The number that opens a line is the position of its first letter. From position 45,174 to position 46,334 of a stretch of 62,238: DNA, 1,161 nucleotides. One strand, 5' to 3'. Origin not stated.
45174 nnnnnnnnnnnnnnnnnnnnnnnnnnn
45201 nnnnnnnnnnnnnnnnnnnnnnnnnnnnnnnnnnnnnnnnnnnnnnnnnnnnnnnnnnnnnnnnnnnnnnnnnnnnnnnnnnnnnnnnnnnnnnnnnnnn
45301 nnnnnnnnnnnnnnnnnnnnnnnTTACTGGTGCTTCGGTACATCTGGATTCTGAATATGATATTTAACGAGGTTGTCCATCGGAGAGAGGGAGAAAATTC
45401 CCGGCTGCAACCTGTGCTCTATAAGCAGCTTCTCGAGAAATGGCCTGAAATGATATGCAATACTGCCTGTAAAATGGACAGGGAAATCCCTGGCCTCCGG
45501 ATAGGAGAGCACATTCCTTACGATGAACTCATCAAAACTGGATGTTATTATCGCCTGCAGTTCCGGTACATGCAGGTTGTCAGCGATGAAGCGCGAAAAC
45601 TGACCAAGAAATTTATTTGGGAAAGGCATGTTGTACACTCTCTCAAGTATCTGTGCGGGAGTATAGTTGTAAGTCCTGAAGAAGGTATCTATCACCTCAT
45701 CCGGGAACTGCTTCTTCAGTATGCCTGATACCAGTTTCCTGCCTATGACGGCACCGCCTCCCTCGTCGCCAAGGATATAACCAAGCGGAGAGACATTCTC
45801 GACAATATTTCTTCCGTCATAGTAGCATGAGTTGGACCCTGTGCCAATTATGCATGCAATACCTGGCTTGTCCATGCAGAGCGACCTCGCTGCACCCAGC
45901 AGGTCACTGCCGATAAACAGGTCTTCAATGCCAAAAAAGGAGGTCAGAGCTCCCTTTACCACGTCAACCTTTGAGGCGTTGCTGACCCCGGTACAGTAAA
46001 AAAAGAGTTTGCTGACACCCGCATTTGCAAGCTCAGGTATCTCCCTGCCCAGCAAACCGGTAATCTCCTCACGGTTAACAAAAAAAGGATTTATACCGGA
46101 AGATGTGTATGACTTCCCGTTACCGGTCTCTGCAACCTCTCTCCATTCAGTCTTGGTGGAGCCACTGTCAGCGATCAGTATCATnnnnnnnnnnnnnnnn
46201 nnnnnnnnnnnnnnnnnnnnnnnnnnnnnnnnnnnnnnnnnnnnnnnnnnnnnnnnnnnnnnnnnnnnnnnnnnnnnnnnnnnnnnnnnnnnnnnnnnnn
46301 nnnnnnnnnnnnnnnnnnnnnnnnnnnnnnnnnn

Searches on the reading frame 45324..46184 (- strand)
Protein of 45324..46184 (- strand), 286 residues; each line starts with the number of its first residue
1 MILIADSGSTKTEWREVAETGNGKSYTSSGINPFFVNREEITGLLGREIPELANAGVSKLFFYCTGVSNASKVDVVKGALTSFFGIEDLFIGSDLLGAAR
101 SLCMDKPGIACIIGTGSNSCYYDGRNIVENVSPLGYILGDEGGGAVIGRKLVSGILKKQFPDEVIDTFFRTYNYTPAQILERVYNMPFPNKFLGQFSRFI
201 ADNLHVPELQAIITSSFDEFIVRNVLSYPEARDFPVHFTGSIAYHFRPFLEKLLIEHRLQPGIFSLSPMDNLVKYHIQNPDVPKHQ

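Call 7: search_protein_families(library=pfam, proteins=[window:45324-46184:-])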
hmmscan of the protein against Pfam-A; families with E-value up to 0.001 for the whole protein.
window:45324-46184:- (286 aa): 1 family
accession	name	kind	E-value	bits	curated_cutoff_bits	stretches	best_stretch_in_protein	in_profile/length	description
PF01869.26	BcrAD_BadFG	-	0.00083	19.4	31.5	0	6-150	4-150/271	BadF/BadG/BcrA/BcrD ATPase family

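Call 60: search_protein_families(library=ncbifam, proteins=[window:45324-46184:-], max_evalue=0.00001)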
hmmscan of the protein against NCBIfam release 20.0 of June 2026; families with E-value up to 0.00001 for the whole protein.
window:45324-46184:- (286 aa): 0 families
